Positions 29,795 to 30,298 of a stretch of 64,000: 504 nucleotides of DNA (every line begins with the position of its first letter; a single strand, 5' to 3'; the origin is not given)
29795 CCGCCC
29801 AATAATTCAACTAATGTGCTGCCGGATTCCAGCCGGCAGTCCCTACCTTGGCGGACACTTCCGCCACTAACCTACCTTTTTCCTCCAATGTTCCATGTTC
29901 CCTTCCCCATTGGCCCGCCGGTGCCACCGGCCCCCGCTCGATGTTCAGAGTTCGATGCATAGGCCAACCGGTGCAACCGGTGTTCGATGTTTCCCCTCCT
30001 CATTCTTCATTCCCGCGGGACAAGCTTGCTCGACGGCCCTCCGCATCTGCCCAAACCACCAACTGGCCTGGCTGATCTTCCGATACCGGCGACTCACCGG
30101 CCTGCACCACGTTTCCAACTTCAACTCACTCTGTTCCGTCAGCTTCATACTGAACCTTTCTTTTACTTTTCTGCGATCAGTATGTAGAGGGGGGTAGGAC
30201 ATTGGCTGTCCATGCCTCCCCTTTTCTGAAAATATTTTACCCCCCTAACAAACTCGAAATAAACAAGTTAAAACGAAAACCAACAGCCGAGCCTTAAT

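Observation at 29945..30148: Paralogous small ORF whose 44-codon core diverges almost only at synonymous sites (unrecognised Arg/Trp-rich micro-protein)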

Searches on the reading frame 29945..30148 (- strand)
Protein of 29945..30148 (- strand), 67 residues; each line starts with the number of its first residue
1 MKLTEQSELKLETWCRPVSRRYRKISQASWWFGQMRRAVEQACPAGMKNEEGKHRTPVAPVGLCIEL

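Call 8: find_homologous_proteins(query=window:29948-30148:-, max_evalue=10)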
Query seq(67 aa) (67 aa): 24 proteins with E <= 10 among 24 candidates.
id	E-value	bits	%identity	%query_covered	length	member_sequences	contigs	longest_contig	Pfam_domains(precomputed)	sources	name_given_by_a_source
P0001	1.4e-28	115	93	84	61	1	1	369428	-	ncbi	ncbi:MAG TPA: hypothetical protein VGH19_11875 [Verrucomicrobiae bacterium]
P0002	2.4e-21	93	82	76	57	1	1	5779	-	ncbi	-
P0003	3.4e-20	89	91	67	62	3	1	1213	-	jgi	jgi:hypothetical protein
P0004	2.4e-19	86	72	84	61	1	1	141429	-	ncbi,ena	-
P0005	2.1e-18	83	70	88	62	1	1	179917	-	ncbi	ncbi:MAG TPA: hypothetical protein VGH19_23640 [Verrucomicrobiae bacterium]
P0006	2.3e-18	83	87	67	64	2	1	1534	-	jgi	jgi:hypothetical protein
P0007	5.4e-18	82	82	67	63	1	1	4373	-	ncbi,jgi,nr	ncbi:MAG: hypothetical protein K0Q55_3293 [Verrucomicrobia bacterium]|jgi:hypothetical protein|nr:hy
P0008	6.1e-18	82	84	67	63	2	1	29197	-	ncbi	-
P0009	7.7e-18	81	87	67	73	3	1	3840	-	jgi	jgi:hypothetical protein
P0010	7.8e-18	81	81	70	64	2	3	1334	-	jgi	jgi:hypothetical protein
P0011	2.6e-17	80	82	67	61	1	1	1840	-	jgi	jgi:hypothetical protein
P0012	6.5e-17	79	78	69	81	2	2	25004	-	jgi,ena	-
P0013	7.8e-17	78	77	70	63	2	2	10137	-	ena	-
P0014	2.4e-16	77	83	67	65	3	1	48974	-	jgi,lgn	jgi:hypothetical protein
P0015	2.8e-16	77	80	67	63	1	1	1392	-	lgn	-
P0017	5.5e-16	76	84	66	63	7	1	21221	-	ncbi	ncbi:MAG: hypothetical protein ACO1QS_17840 [Verrucomicrobiota bacterium]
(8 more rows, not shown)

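Call 10: find_related_loci(query=A2, collection=genome_contigs, flank=4000)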
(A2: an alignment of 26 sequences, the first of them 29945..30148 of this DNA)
Query A2 (67 aa) in genome_contigs; peptide patterns used: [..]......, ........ (x = any residue, [..] = any of these).
65 stretches matched a pattern; 20 encode a relative of the query (tblastn E <= 1e-3); 20 distinct loci.
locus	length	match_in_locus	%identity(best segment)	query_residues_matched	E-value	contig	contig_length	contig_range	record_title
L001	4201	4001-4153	82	1-51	6e-26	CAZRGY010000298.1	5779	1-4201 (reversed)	MAG TPA_asm: uncultured Verrucomicrobiota bacterium isolate SRP319275_co1_7 genome assembly, contig: NODE_19895_length_5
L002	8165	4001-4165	75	1-60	2e-25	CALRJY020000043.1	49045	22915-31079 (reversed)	MAG: Chitinophaga pinensis isolate JJ-GEL11-19-2-m1-bin235 genome assembly, contig: JJ-R1525-126-C103, whole genome shot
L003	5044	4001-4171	72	1-56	3e-24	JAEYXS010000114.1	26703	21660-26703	MAG: Verrucomicrobia bacterium isolate OH_CBlB_325 k127_1504900, whole genome shotgun sequence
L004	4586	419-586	71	1-56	1e-23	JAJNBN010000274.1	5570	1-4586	MAG: Verrucomicrobia bacterium isolate C_No_T20_B_bin.127 scaffold_16127, whole genome shotgun sequence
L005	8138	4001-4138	89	1-45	3e-23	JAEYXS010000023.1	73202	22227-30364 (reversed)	MAG: Verrucomicrobia bacterium isolate OH_CBlB_325 k127_2717795, whole genome shotgun sequence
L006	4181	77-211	82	1-45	4e-23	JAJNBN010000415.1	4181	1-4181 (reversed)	MAG: Verrucomicrobia bacterium isolate C_No_T20_B_bin.127 scaffold_26681, whole genome shotgun sequence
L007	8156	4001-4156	79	1-51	6e-23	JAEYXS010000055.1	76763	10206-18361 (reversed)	MAG: Verrucomicrobia bacterium isolate OH_CBlB_325 k127_505943, whole genome shotgun sequence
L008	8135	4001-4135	84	1-45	1e-22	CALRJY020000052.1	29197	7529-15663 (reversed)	MAG: Chitinophaga pinensis isolate JJ-GEL11-19-2-m1-bin235 genome assembly, contig: JJ-R1525-126-C129, whole genome shot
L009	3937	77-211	82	1-45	1e-22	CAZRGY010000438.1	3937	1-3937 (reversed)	MAG TPA_asm: uncultured Verrucomicrobiota bacterium isolate SRP319275_co1_7 genome assembly, contig: NODE_35681_length_3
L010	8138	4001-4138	78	1-46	5e-22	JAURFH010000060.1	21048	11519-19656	MAG: Verrucomicrobiota bacterium isolate SFB_3D_100_87 NODE_60_length_21048_cov_5.100615, whole genome shotgun sequence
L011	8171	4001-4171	66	1-61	2e-21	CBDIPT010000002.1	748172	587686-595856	MAG: Limisphaerales bacterium isolate CRY1-m2-bin11 genome assembly, contig: CRY1-CANU-26, whole genome shotgun sequence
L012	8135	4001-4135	78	1-45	2e-21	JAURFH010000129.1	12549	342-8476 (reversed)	MAG: Verrucomicrobiota bacterium isolate SFB_3D_100_87 NODE_129_length_12549_cov_4.330981, whole genome shotgun sequence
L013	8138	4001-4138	83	1-45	6e-21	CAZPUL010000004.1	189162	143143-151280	MAG TPA_asm: uncultured Verrucomicrobiota bacterium isolate binchicken_co199_144 genome assembly, contig: NODE_75_length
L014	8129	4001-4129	81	1-43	2e-20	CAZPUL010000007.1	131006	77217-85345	MAG TPA_asm: uncultured Verrucomicrobiota bacterium isolate binchicken_co199_144 genome assembly, contig: NODE_173_lengt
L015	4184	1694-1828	69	1-45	4e-19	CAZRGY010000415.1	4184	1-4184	MAG TPA_asm: uncultured Verrucomicrobiota bacterium isolate SRP319275_co1_7 genome assembly, contig: NODE_32538_length_4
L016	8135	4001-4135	73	1-45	1e-19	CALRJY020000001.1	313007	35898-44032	MAG: Chitinophaga pinensis isolate JJ-GEL11-19-2-m1-bin235 genome assembly, contig: JJ-R1525-126-C8, whole genome shotgu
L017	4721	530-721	53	1-56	5e-15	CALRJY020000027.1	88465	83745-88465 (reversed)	MAG: Chitinophaga pinensis isolate JJ-GEL11-19-2-m1-bin235 genome assembly, contig: JJ-R1525-126-C75, whole genome shotg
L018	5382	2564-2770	49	1-60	4e-12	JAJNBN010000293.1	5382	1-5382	MAG: Verrucomicrobia bacterium isolate C_No_T20_B_bin.127 scaffold_17113, whole genome shotgun sequence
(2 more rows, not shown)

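Call 12: search_protein_families(library=pfam, proteins=[L002:4331-8164:+, L004:920-3367:+, L006:374-4180:+, L007:4299-8156:+, L008:4365-6815:+, L011:4455-7058:+, L012:4431-5261:+, L013:4470-5303:+, L013:5147-8137:+, L015:2020-3489:+], max_evalue=0.0001)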
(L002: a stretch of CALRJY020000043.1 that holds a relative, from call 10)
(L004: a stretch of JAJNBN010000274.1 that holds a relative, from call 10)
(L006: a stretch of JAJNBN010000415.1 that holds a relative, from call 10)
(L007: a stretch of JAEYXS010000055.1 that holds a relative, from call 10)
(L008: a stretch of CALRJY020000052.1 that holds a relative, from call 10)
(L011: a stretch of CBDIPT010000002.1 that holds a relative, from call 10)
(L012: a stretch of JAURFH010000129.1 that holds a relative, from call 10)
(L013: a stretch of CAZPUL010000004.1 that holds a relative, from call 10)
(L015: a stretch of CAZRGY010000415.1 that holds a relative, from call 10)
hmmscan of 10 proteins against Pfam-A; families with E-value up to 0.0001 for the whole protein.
L002:4331-8164:+ (1278 aa): 4 families
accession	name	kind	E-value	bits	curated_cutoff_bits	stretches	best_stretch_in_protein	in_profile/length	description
PF07583.16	PSCyt2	-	3.3e-76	256.3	29.8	1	187-399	1-207/209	Protein of unknown function (DUF1549)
PF07587.16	PSD1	-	2e-63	214.5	28.5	1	1109-1275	1-179/244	Protein of unknown function (DUF1553)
PF07635.16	PSCyt1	-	1.2e-15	58.3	22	1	61-118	1-58/59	Planctomycete cytochrome C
PF13385.13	Laminin_G_3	-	4e-15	56.7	27.6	1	545-694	16-151/151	Concanavalin A-like lectin/glucanases superfamily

L004:920-3367:+ (815 aa): 6 families
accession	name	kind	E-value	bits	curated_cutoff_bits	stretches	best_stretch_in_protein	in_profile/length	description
PF07631.16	PSD4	-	1.7e-45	155.1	23.3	1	451-576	1-128/128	Protein of unknown function (DUF1592)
PF07627.16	PSCyt3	-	3.4e-38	130.3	27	1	616-713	1-98/98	Protein of unknown function (DUF1588)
PF07626.16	PSD3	-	8.3e-27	93.9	23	1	148-209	1-62/65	Protein of unknown function (DUF1587)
PF07624.16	PSD2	-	1.4e-25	89.2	25.8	1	726-799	1-74/74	Protein of unknown function (DUF1585)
PF07637.16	PSD5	-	1.7e-19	70.4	34.2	1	384-438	9-62/62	Protein of unknown function (DUF1595)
PF07635.16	PSCyt1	-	6.1e-09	36.8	22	1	63-109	1-58/59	Planctomycete cytochrome C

L006:374-4180:+ (1269 aa): 4 families
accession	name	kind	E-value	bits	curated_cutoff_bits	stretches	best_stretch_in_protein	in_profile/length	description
PF07583.16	PSCyt2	-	3.1e-76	256.4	29.8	1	229-441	1-207/209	Protein of unknown function (DUF1549)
PF07587.16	PSD1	-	3.5e-51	174.4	28.5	1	1151-1269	1-119/244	Protein of unknown function (DUF1553)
PF07635.16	PSCyt1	-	1.3e-16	61.4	22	1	101-158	1-58/59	Planctomycete cytochrome C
PF13385.13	Laminin_G_3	-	1.1e-14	55.3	27.6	1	587-736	16-151/151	Concanavalin A-like lectin/glucanases superfamily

L007:4299-8156:+ (1286 aa): 5 families
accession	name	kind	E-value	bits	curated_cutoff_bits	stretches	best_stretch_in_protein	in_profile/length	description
PF07583.16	PSCyt2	-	6.2e-77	258.7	29.8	1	206-418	1-207/209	Protein of unknown function (DUF1549)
PF07587.16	PSD1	-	4.2e-58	197.1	28.5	1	1128-1286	1-172/244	Protein of unknown function (DUF1553)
PF07635.16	PSCyt1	-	1.3e-17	64.5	22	1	79-135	1-57/59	Planctomycete cytochrome C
PF13385.13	Laminin_G_3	-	8e-17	62.2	27.6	1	566-713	18-151/151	Concanavalin A-like lectin/glucanases superfamily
PF13442.11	Cytochrome_CBB3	-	1.8e-05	25.4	27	0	75-152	10-68/68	Cytochrome C oxidase, cbb3-type, subunit III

L008:4365-6815:+ (816 aa): 6 families
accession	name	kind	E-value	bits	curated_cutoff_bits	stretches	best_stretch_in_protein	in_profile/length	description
PF07631.16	PSD4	-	3.1e-45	154.2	23.3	1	451-576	1-128/128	Protein of unknown function (DUF1592)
PF07627.16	PSCyt3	-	4.5e-38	129.9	27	1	617-714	1-98/98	Protein of unknown function (DUF1588)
PF07626.16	PSD3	-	8.3e-27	93.9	23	1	148-209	1-62/65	Protein of unknown function (DUF1587)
PF07624.16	PSD2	-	1.7e-25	89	25.8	1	727-800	1-74/74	Protein of unknown function (DUF1585)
PF07637.16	PSD5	-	1.1e-19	71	34.2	1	384-438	9-62/62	Protein of unknown function (DUF1595)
PF07635.16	PSCyt1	-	4e-09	37.4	22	1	63-109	1-58/59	Planctomycete cytochrome C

L011:4455-7058:+ (867 aa): 2 families
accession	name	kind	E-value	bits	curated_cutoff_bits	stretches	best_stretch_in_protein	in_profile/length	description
PF05193.26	Peptidase_M16_C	-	4.1e-72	242.3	23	2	194-369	2-180/181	Peptidase M16 inactive domain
PF00675.25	Peptidase_M16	-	6.7e-45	153.1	22.3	2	40-185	2-146/149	Insulinase (Peptidase family M16)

L012:4431-5261:+ (276 aa): 3 families
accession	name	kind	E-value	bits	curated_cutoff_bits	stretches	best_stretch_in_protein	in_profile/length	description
PF01614.24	IclR_C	-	2.7e-40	138.2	24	1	103-269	5-171/174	Bacterial transcriptional regulator IclR C-terminal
PF09339.16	HTH_IclR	-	5.3e-11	42.6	22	1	32-82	1-51/52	IclR helix-turn-helix domain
PF12802.13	MarR_2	-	4.1e-05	24.1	27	1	43-83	14-54/61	MarR family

L013:4470-5303:+ (277 aa): 2 families
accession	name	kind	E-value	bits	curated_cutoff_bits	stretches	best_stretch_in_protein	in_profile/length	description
PF01614.24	IclR_C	-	1.4e-42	145.6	24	1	105-270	6-171/174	Bacterial transcriptional regulator IclR C-terminal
PF09339.16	HTH_IclR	-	5.3e-10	39.3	22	1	33-83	1-51/52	IclR helix-turn-helix domain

L013:5147-8137:+ (997 aa): 3 families
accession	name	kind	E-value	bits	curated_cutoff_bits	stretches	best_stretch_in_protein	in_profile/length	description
PF07583.16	PSCyt2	-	2.3e-77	260.1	29.8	1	228-440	1-207/209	Protein of unknown function (DUF1549)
PF07635.16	PSCyt1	-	1.2e-16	61.4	22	1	100-157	1-58/59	Planctomycete cytochrome C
PF13385.13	Laminin_G_3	-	3e-15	57.1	27.6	1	585-733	16-150/151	Concanavalin A-like lectin/glucanases superfamily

L015:2020-3489:+ (489 aa): 1 family
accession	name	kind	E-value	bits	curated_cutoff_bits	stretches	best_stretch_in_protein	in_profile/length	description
PF04932.20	Wzy_C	-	9e-18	64.9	31.7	1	278-408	4-149/149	O-Antigen ligase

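Call 13: search_protein_families(library=pfam, proteins=[L005:4333-6660:+, L009:407-2734:+, L010:4331-6658:+, L014:4347-6737:+, L016:5242-8133:+, L017:741-2330:+, L018:2822-4372:+, L003:4523-5044:+, L012:5224-5952:+], max_evalue=0.0001)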
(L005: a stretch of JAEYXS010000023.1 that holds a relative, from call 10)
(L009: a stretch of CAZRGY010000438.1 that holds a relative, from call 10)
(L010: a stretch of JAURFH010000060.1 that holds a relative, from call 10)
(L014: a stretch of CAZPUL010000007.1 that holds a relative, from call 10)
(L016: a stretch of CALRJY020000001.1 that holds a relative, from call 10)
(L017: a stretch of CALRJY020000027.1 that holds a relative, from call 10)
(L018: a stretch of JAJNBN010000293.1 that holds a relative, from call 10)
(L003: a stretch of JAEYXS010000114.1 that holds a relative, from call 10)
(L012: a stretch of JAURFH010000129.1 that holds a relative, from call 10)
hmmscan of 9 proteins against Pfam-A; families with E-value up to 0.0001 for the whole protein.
L005:4333-6660:+ (775 aa): 6 families
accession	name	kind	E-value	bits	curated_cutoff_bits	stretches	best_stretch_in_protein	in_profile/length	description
PF07631.16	PSD4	-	7.2e-46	156.3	23.3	1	423-548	1-128/128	Protein of unknown function (DUF1592)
PF07627.16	PSCyt3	-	1.1e-37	128.7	27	1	576-673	1-98/98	Protein of unknown function (DUF1588)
PF07626.16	PSD3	-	6.1e-29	100.7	23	1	130-193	1-64/65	Protein of unknown function (DUF1587)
PF07624.16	PSD2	-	6.3e-27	93.6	25.8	1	686-759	1-74/74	Protein of unknown function (DUF1585)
PF07637.16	PSD5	-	1.1e-16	61.3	34.2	1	350-410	3-62/62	Protein of unknown function (DUF1595)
PF07635.16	PSCyt1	-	5.5e-09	36.9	22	1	45-91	1-58/59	Planctomycete cytochrome C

L009:407-2734:+ (775 aa): 7 families
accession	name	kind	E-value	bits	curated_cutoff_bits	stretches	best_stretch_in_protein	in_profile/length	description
PF07631.16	PSD4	-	4.5e-46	157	23.3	1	423-548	1-128/128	Protein of unknown function (DUF1592)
PF07627.16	PSCyt3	-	7.5e-39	132.4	27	1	576-673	1-98/98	Protein of unknown function (DUF1588)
PF07626.16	PSD3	-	1.3e-27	96.5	23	1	130-191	1-62/65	Protein of unknown function (DUF1587)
PF07624.16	PSD2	-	1e-25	89.7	25.8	1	686-759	1-74/74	Protein of unknown function (DUF1585)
PF07637.16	PSD5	-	1.2e-16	61.2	34.2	1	356-410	9-62/62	Protein of unknown function (DUF1595)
PF07635.16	PSCyt1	-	2.8e-08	34.7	22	1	45-91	1-58/59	Planctomycete cytochrome C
PF16841.11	CBM60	-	7e-06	26.9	28.2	1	245-326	2-80/91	Ca-dependent carbohydrate-binding module xylan-binding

L010:4331-6658:+ (775 aa): 7 families
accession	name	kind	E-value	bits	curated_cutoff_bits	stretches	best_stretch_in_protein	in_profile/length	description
PF07631.16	PSD4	-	7.4e-46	156.2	23.3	1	423-548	1-128/128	Protein of unknown function (DUF1592)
PF07627.16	PSCyt3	-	1.8e-36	124.8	27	1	576-673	1-98/98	Protein of unknown function (DUF1588)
PF07626.16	PSD3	-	1.2e-27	96.6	23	1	130-191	1-62/65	Protein of unknown function (DUF1587)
PF07624.16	PSD2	-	2.2e-25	88.6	25.8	1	686-759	1-74/74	Protein of unknown function (DUF1585)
PF07637.16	PSD5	-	3.2e-17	63.1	34.2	1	356-410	9-62/62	Protein of unknown function (DUF1595)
PF07635.16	PSCyt1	-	5.4e-08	33.8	22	1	45-91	1-58/59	Planctomycete cytochrome C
PF16841.11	CBM60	-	2.4e-05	25.2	28.2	1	245-326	2-80/91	Ca-dependent carbohydrate-binding module xylan-binding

L014:4347-6737:+ (796 aa): 6 families
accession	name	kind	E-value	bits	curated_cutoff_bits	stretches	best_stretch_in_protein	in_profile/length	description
PF07631.16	PSD4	-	8.6e-46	156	23.3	1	435-560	1-128/128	Protein of unknown function (DUF1592)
PF07627.16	PSCyt3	-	4.1e-36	123.6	27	1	597-694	1-98/98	Protein of unknown function (DUF1588)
PF07624.16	PSD2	-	5.5e-27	93.7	25.8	1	707-780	1-74/74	Protein of unknown function (DUF1585)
PF07626.16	PSD3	-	8.7e-27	93.8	23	1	130-191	1-62/65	Protein of unknown function (DUF1587)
PF07637.16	PSD5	-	1.6e-15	57.6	34.2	1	363-422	4-62/62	Protein of unknown function (DUF1595)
PF07635.16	PSCyt1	-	1.9e-08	35.3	22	1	45-91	1-58/59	Planctomycete cytochrome C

L016:5242-8133:+ (964 aa): 2 families
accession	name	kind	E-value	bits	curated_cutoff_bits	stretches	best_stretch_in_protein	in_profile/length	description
PF23500.1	DUF7133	-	1.5e-74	252.1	27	1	102-462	2-385/385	Domain of unknown function (DUF7133)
PF13646.12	HEAT_2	-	4.3e-09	37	27.7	1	545-613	4-70/88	HEAT repeats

L017:741-2330:+ (529 aa): 1 family
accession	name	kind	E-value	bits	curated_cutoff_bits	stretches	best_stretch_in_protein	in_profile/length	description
PF04932.20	Wzy_C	-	1e-18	68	31.7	1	320-449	5-149/149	O-Antigen ligase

L018:2822-4372:+ (516 aa): 1 family
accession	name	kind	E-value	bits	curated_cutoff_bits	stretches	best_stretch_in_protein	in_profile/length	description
PF04932.20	Wzy_C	-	9.9e-18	64.8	31.7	1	306-435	4-148/149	O-Antigen ligase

L003:4523-5044:+ (174 aa): 0 families

L012:5224-5952:+ (242 aa): 0 families
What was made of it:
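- There are 2-4 copies per genome, each tied to a particular operon type across genomes (calls 10, 12, 13).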

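Call 23: search_protein_representatives(alignment_id=A2)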
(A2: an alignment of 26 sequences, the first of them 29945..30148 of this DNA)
Query: 26 sequences, 63 profile positions. Proteins with E-value up to 0.001 (for the whole library): 137; up to 1e-10: 3; up to 1e-30: 0. The best 137 are listed.
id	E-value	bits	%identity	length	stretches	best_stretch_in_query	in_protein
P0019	1.3e-30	121.8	-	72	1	1-62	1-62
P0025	1.8e-20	89.3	-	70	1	1-61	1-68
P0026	5.6e-16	74.9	-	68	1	1-61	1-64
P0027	8.1e-09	51.9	-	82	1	4-53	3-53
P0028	1.1e-08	51.5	-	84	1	1-57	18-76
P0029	1.1e-08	51.5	-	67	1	14-60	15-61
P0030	1.8e-08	50.8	-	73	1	6-43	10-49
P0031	2.1e-08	50.6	-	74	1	4-44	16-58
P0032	5.7e-08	49.2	-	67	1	14-60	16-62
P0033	6.2e-08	49.1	-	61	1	14-61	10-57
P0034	9.2e-08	48.6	-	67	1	4-46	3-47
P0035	1.2e-07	48.1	-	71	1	5-61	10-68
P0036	2.0e-07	47.5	-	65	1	4-49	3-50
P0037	2.7e-07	47.1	-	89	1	5-55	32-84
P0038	2.7e-07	47.0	-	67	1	5-62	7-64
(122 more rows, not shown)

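Call 76: predict_structure(alignment_id=A7)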
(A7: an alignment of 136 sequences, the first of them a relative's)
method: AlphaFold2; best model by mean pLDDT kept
length: 73 residues; sequences in the alignment: 136
mean_pLDDT: 73.2   pTM: 0.37
mean pLDDT of the five models: 73.2, 73.0, 70.2, 69.7, 69.1
residues with pLDDT >= 90: 11; 70-90: 24; 50-70: 38; < 50: 0
segments of 3 or more residues with pLDDT < 50: none
pLDDT, mean of each block of 10 residues (from residue 1): 64 60 74 93 85 71 69 66
secondary structure, 60 per line:
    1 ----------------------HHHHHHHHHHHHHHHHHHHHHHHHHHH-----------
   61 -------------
elements in order: H23-49

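Call 77: list_cluster_members(proteins=[window:29945-30148:-, window:29945-30202:-, window:41953-42141:+, window:41899-42141:+])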
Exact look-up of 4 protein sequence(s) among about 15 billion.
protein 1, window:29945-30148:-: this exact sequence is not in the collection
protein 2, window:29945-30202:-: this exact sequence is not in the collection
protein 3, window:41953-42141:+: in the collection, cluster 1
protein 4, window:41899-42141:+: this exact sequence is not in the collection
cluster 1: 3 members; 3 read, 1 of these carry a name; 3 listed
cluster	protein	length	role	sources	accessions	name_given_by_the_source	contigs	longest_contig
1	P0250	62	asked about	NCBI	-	-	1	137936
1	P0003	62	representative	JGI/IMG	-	hypothetical protein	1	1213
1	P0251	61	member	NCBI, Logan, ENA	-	-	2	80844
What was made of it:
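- Copy A's product is absent from the public protein collection (call 77).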

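Call 79: find_encoding_contigs(protein=P0001, flank=6000, max_places=1)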
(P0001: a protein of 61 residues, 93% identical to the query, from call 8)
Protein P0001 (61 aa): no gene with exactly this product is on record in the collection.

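Call 80: find_encoding_contigs(protein=P0005, flank=6000, max_places=1)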
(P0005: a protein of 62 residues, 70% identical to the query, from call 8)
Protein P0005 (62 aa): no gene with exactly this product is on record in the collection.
